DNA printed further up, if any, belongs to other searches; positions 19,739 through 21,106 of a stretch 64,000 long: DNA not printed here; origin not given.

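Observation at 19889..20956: PRTase-HAD fusion protein inside a glycan locus: candidate glycan phosphoribosyltransferase/phosphatase (ribofuranose-installing module)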

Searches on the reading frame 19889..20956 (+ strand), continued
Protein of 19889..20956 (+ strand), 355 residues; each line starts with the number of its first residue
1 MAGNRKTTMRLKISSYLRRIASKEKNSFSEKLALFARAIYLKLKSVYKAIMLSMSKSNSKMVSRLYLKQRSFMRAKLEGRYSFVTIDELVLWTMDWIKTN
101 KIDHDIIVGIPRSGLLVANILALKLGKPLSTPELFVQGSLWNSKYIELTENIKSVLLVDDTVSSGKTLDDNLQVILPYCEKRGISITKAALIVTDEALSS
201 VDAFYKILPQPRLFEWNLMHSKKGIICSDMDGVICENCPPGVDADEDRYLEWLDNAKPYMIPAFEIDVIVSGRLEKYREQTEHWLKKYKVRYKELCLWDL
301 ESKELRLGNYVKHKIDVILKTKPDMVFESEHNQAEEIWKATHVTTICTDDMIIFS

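Call 15: search_solved_structures(query=A1, max_evalue=10, show_alignments=5)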
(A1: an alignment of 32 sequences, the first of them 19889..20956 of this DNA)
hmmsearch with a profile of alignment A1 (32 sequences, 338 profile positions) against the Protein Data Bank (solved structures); distinct sequences matched with E-value up to 10: 57.
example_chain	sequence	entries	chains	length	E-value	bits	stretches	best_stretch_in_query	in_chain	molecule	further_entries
4z1o_A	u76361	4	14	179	2.4e-07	33.2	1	134-202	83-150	Phosphoribosyltransferase | Purine phosphoribosyltransferase (GpT-2)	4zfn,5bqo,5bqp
4trb_A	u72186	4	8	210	3.1e-06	29.6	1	66-189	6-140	Purine phosphoribosyltransferase (GpT-1)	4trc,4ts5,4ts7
2yzk_A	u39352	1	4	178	0.00014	24.2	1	91-176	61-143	Orotate phosphoribosyltransferase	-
7kl6_A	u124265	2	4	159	0.00021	23.6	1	126-199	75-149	Phosphoribosyltransferase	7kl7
1wd5_A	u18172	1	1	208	0.0004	22.7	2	132-182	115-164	hypothetical protein TT1426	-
3qw4_B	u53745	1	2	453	0.0012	21.1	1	78-164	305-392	UMP synthase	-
1vdm_A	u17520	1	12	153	0.0015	20.8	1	88-199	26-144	purine phosphoribosyltransferase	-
3n2l_A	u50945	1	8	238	0.014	17.6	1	88-167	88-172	Orotate phosphoribosyltransferase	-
5w8v_A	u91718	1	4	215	0.018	17.2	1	137-179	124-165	Hypoxanthine-guanine phosphoribosyltransferase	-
7san_A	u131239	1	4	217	0.018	17.2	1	137-179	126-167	Hypoxanthine-guanine phosphoribosyltransferase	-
4kn6_A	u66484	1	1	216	0.018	17.2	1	137-179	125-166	Hypoxanthine-guanine phosphoribosyltransferase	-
5brn_A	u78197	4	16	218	0.018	17.2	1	137-179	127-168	Hypoxanthine-guanine phosphoribosyltransferase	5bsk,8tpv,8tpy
1d6n_A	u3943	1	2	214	0.018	17.2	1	137-179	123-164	PROTEIN (HYPOXANTHINE-GUANINE PHOSPHORIBOSYLTRANSFERASE)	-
1bzy_A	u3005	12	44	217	0.018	17.2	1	137-179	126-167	HYPOXANTHINE-GUANINE PHOSPHORIBOSYLTRANSFERASE | HYPOXANTHINE GUANINE PHOSPHORIBOSYL-TRANSFERASE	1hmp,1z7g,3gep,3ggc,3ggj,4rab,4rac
6bnj_A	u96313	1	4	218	0.018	17.2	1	137-179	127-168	Hypoxanthine-guanine phosphoribosyltransferase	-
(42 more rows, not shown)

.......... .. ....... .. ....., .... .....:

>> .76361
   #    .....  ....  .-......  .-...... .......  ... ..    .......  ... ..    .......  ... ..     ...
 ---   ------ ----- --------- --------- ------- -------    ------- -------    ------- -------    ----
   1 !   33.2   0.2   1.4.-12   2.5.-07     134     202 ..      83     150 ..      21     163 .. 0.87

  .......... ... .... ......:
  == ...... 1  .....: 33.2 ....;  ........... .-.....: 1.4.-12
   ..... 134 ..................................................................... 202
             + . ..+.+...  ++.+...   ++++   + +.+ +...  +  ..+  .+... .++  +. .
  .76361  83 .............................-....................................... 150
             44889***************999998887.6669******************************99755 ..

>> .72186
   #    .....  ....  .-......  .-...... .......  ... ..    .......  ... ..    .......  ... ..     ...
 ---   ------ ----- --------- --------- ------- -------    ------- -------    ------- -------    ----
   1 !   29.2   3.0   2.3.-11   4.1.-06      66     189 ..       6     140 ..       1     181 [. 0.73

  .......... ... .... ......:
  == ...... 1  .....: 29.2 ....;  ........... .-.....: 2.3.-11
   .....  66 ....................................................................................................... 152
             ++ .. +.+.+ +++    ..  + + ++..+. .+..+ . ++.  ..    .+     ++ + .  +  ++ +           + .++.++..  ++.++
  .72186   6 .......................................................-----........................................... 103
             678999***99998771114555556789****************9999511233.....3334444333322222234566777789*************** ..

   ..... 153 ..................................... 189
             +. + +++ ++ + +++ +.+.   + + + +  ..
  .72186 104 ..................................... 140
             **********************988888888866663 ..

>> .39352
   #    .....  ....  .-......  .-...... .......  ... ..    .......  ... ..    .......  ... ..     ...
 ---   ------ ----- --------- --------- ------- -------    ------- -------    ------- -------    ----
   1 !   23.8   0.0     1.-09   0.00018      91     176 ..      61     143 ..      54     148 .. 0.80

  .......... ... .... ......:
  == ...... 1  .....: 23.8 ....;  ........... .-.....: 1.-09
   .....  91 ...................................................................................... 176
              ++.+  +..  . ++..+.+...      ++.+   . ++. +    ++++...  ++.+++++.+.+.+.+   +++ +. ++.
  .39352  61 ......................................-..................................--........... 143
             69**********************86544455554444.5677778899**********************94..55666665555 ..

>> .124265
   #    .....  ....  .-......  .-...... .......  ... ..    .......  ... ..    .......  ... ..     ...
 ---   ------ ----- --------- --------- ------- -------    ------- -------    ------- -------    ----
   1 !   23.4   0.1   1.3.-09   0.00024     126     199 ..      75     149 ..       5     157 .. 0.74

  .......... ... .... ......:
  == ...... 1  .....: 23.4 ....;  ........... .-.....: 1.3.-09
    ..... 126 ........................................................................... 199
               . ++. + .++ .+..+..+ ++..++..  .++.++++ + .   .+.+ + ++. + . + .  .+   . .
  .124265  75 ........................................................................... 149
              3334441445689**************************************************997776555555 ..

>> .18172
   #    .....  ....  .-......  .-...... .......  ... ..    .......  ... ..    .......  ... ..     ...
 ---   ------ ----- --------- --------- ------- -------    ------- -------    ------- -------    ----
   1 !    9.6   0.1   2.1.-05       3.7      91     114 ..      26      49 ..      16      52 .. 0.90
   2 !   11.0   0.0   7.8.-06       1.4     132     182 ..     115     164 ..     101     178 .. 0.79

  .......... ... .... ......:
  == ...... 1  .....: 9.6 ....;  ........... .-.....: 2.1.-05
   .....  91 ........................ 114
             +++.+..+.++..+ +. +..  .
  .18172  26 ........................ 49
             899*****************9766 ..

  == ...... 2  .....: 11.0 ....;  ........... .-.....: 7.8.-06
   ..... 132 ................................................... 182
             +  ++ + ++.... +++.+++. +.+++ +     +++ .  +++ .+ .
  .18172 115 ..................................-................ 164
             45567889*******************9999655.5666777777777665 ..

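Call 17: find_encoding_contigs(protein=P0066, flank=10000, max_places=2)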
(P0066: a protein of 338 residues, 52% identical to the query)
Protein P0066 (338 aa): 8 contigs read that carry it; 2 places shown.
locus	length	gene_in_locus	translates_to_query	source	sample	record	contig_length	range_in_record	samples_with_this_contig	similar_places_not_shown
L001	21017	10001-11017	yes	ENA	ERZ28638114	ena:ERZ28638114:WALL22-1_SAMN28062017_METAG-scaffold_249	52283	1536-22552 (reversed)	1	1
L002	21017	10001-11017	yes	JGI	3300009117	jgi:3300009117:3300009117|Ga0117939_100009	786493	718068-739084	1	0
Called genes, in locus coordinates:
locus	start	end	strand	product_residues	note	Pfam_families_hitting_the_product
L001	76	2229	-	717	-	PF09971:DUF2206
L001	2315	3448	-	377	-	PF13439:Glyco_transf_4, PF13579:Glyco_trans_4_4, PF20706:GT4-conflict, PF00534:Glycos_transf_1, PF13692:Glyco_trans_1_4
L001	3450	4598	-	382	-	PF13524:Glyco_trans_1_2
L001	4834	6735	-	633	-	-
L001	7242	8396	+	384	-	PF20706:GT4-conflict (weak), PF00534:Glycos_transf_1, PF13692:Glyco_trans_1_4, PF13524:Glyco_trans_1_2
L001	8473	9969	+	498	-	PF01943:Polysacc_synt, PF13440:Polysacc_synt_3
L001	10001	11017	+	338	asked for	PF00156:Pribosyltran (faint)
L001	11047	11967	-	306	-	PF00535:Glycos_transf_2, PF10111:Glyco_tranf_2_2, PF13641:Glyco_tranf_2_3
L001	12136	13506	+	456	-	PF13229:Beta_helix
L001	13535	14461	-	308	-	PF00535:Glycos_transf_2, PF10111:Glyco_tranf_2_2, PF13641:Glyco_tranf_2_3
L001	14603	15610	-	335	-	PF00535:Glycos_transf_2, PF10111:Glyco_tranf_2_2, PF13641:Glyco_tranf_2_3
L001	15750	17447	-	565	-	-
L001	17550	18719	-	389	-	PF13439:Glyco_transf_4, PF13579:Glyco_trans_4_4, PF20706:GT4-conflict, PF00534:Glycos_transf_1, PF13692:Glyco_trans_1_4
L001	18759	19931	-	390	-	PF13439:Glyco_transf_4, PF13579:Glyco_trans_4_4 (weak), PF20706:GT4-conflict, PF00534:Glycos_transf_1, PF13692:Glyco_trans_1_4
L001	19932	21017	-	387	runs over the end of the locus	PF13524:Glyco_trans_1_2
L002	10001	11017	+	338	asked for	PF00156:Pribosyltran (faint)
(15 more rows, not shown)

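Call 18: find_encoding_contigs(protein=P0077, flank=10000, max_places=2)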
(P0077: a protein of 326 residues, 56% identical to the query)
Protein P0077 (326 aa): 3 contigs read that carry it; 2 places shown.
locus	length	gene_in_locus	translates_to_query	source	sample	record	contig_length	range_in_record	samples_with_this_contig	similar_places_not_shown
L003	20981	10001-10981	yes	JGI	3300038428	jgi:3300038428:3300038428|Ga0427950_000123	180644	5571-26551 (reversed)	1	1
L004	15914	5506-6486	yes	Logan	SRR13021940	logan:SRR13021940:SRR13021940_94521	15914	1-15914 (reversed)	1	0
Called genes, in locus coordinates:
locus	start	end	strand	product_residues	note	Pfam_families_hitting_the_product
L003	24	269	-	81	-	PF00376:MerR, PF12728:HTH_17, PF13411:MerR_1 (weak)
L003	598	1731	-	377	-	PF13439:Glyco_transf_4, PF13579:Glyco_trans_4_4, PF20706:GT4-conflict, PF00534:Glycos_transf_1, PF13692:Glyco_trans_1_4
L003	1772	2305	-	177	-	PF08645:PNK3P, PF13419:HAD_2 (weak), PF00702:Hydrolase, PF13242:Hydrolase_like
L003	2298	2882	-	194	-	PF13580:SIS_2, PF01380:SIS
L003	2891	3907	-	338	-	PF00288:GHMP_kinases_N, PF08544:GHMP_kinases_C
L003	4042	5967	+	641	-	-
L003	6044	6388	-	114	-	-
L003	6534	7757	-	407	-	PF07745:Glyco_hydro_53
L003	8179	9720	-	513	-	PF01943:Polysacc_synt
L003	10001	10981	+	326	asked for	PF00156:Pribosyltran (weak)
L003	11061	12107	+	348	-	PF04055:Radical_SAM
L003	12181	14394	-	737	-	PF09971:DUF2206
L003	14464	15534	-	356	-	PF13439:Glyco_transf_4 (weak), PF13692:Glyco_trans_1_4 (weak)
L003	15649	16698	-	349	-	PF00535:Glycos_transf_2, PF13641:Glyco_tranf_2_3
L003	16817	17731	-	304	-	-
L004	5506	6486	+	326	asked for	PF00156:Pribosyltran (weak)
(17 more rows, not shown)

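Call 19: find_encoding_contigs(protein=P0117, flank=10000, max_places=2)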
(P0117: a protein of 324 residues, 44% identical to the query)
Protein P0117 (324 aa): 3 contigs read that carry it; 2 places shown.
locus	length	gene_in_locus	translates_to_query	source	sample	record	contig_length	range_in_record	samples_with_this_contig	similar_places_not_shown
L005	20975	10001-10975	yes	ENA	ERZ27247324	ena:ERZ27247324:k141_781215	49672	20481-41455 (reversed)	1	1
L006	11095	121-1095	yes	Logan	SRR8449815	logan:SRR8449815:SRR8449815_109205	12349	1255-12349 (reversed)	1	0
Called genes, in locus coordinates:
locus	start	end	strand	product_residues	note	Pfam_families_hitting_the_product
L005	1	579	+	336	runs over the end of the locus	PF00483:NTP_transferase, PF12804:NTP_transf_3, PF25084:LbH_EIF2B (faint), PF25087:GMPPB_C (faint)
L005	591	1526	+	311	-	PF01073:3Beta_HSD, PF01370:Epimerase, PF02719:Polysacc_synt_2 (faint), PF04321:RmlD_sub_bind, PF07993:NAD_binding_4 (faint), PF16363:GDP_Man_Dehyd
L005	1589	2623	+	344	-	PF01370:Epimerase, PF04321:RmlD_sub_bind (weak), PF16363:GDP_Man_Dehyd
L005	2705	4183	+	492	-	PF01943:Polysacc_synt, PF03023:MurJ (faint), PF13440:Polysacc_synt_3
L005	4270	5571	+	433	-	PF04577:Glyco_transf_61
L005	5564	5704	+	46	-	-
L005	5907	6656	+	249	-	-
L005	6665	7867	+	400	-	-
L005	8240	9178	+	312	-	-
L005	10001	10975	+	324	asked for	PF00156:Pribosyltran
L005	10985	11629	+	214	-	PF13489:Methyltransf_23, PF07021:MetW, PF02353:CMAS (weak), PF13847:Methyltransf_31, PF08241:Methyltransf_11, PF08242:Methyltransf_12, PF13649:Methyltransf_25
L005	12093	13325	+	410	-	PF13439:Glyco_transf_4, PF00534:Glycos_transf_1, PF13692:Glyco_trans_1_4, PF20706:GT4-conflict (weak)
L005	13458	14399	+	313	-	PF01370:Epimerase, PF02719:Polysacc_synt_2 (weak), PF04321:RmlD_sub_bind, PF16363:GDP_Man_Dehyd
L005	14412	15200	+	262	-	PF13641:Glyco_tranf_2_3 (weak), PF00535:Glycos_transf_2, PF10111:Glyco_tranf_2_2 (weak)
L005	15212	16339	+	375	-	PF13439:Glyco_transf_4, PF13579:Glyco_trans_4_4 (weak), PF00534:Glycos_transf_1, PF13692:Glyco_trans_1_4, PF13524:Glyco_trans_1_2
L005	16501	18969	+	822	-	PF02516:STT3, PF22627:AglB_core-like, PF18079:AglB_L1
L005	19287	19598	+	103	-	PF01909:NTP_transf_2, PF18765:Polbeta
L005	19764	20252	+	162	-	PF00694:Aconitase_C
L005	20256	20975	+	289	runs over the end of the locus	PF24830:DUF7714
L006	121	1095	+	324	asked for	PF00156:Pribosyltran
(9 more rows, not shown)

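Call 20: predict_structure(alignment_id=A1)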
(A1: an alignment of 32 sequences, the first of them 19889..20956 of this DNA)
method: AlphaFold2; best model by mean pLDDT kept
length: 355 residues; sequences in the alignment: 32
mean_pLDDT: 92.7   pTM: 0.84
mean pLDDT of the five models: 92.7, 91.2, 90.9, 84.3, 82.1
residues with pLDDT >= 90: 295; 70-90: 53; 50-70: 3; < 50: 4
segments of 3 or more residues with pLDDT < 50: 1-4
pLDDT, mean of each block of 10 residues (from residue 1): 57 88 94 92 92 94 95 86 94 94 93 88 94 96 81 96 93 98 97 94 95 90 94 95 94 96 97 96 98 97 87 96 97 98 97 95
secondary structure, 60 per line:
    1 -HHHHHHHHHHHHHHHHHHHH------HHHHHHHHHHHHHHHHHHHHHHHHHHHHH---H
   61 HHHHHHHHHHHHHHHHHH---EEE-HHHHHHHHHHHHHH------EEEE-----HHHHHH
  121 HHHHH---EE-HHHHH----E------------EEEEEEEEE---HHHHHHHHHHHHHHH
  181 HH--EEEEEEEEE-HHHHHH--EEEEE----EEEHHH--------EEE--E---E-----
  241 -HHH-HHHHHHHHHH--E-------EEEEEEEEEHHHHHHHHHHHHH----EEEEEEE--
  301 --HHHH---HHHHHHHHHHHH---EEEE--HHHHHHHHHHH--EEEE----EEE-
elements in order: H2-21 H28-56 H60-78 E82-84 H86-99 E106-109 H115-125 H132-136 E154-162 H166-182 E185-193 H195-200 E203-207 E212-214 E226-228 H246-255 E266-274 H275-287 E292-298 H303-306 H310-321 E325-328 H331-341 E344-347 E352-354

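Call 23: fold_search(model_id=the predicted structure, library=pdb)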
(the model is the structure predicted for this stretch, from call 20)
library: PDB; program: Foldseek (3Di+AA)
matches with E <= 10: 1360; with E <= 0.001: 202
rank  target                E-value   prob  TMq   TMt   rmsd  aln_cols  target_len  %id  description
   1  5bqo_E                6.7e-09  1.00  0.28  0.54   7.5       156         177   18  Hypoxanthine-guanine-xanthine phosphoribosyltransferase (HGXPRT) from Sulfolobus solfataricus with sulfate bound in th (released 2015-06-10)
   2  5bqp_B                2.1e-08  1.00  0.29  0.59   5.0       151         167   20  Hypoxanthine-guanine-xanthine phosphoribosyltransferase (HGXPRT) from Sulfolobus solfataricus with xanthosine and phos (released 2015-07-01)
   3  5bqp_C                2.2e-08  1.00  0.30  0.59   6.6       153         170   19  Hypoxanthine-guanine-xanthine phosphoribosyltransferase (HGXPRT) from Sulfolobus solfataricus with xanthosine and phos (released 2015-07-01)
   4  7kl7_B                2.6e-08  1.00  0.29  0.66   5.1       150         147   18  Helicobacter pylori Xanthine-Guanine-Hypoxanthine Phosphoribosyltransferase (released 2021-05-05)
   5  4zfn_B                2.6e-08  1.00  0.29  0.55   8.6       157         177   22  Hypoxanthine-guanine-xanthine phosphoribosyltransferase (HGXPRT) from Sulfolobus solfataricus containing GMP complexed (released 2015-04-29)
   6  5bqo_F                3.7e-08  1.00  0.29  0.59   6.7       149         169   19  Hypoxanthine-guanine-xanthine phosphoribosyltransferase (HGXPRT) from Sulfolobus solfataricus with sulfate bound in th (released 2015-06-10)
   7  7kl6_B                3.9e-08  1.00  0.32  0.72   4.7       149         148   19  Helicobacter pylori Xanthine-Guanine-Hypoxanthine Phosphoribosyltransferase (released 2021-05-05)
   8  7kl6_A                4.2e-08  1.00  0.31  0.71   6.0       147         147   19  Helicobacter pylori Xanthine-Guanine-Hypoxanthine Phosphoribosyltransferase (released 2021-05-05)
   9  5bqp_A                4.2e-08  1.00  0.29  0.58   6.4       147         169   20  Hypoxanthine-guanine-xanthine phosphoribosyltransferase (HGXPRT) from Sulfolobus solfataricus with xanthosine and phos (released 2015-07-01)
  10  5bqo_B                4.4e-08  1.00  0.29  0.54   6.5       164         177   19  Hypoxanthine-guanine-xanthine phosphoribosyltransferase (HGXPRT) from Sulfolobus solfataricus with sulfate bound in th (released 2015-06-10)
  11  7kl7_A                5.9e-08  1.00  0.31  0.68   7.5       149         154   20  Helicobacter pylori Xanthine-Guanine-Hypoxanthine Phosphoribosyltransferase (released 2021-05-05)
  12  5bqo_C                8.9e-08  1.00  0.30  0.60   7.4       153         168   20  Hypoxanthine-guanine-xanthine phosphoribosyltransferase (HGXPRT) from Sulfolobus solfataricus with sulfate bound in th (released 2015-06-10)
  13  4z1o_B                1.1e-07  1.00  0.29  0.57   6.9       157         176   20  Hypoxanthine-guanine-xanthine phosphoribosyltransferase (HGXPRT) from Sulfolobus solfataricus in complex with alpha-ph (released 2015-04-29)
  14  4zfn_A                1.1e-07  1.00  0.29  0.57   6.3       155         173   19  Hypoxanthine-guanine-xanthine phosphoribosyltransferase (HGXPRT) from Sulfolobus solfataricus containing GMP complexed (released 2015-04-29)
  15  5bqo_A                1.5e-07  1.00  0.29  0.57   6.7       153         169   18  Hypoxanthine-guanine-xanthine phosphoribosyltransferase (HGXPRT) from Sulfolobus solfataricus with sulfate bound in th (released 2015-06-10)
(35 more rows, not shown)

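Call 24: find_encoding_contigs(protein=P0102, flank=10000, max_places=1)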
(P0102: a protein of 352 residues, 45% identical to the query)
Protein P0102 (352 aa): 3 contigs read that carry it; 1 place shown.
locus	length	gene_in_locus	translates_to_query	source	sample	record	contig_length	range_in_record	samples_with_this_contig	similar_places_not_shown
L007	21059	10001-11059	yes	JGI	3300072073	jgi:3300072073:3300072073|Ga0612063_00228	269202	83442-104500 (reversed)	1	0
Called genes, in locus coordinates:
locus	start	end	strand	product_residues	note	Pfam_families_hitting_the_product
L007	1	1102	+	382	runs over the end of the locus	PF02771:Acyl-CoA_dh_N, PF02770:Acyl-CoA_dh_M, PF00441:Acyl-CoA_dh_1, PF08028:Acyl-CoA_dh_2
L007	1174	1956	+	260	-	PF00378:ECH_1, PF16113:ECH_2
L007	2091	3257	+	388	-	PF00682:HMGL-like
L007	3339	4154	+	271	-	PF19620:DUF6125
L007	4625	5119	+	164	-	-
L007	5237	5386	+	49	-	-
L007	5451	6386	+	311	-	PF02811:PHP, PF13263:PHP_C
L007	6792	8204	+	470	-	PF02596:DUF169, PF01121:CoaE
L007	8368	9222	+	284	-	PF05853:BKACE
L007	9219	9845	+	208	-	-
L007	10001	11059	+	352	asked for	PF00156:Pribosyltran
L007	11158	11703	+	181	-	-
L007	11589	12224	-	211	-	PF09818:ABC_ATPase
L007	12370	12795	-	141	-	PF20446:ABC_N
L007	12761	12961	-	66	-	PF20446:ABC_N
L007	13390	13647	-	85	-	PF02593:DUF166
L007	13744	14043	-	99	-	PF02593:DUF166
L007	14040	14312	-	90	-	-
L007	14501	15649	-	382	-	PF02310:B12-binding, PF04055:Radical_SAM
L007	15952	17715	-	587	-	PF01268:FTHFS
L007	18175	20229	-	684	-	PF00664:ABC_membrane, PF00005:ABC_tran, PF02463:SMC_N (faint)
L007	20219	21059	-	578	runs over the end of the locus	PF00664:ABC_membrane, PF00005:ABC_tran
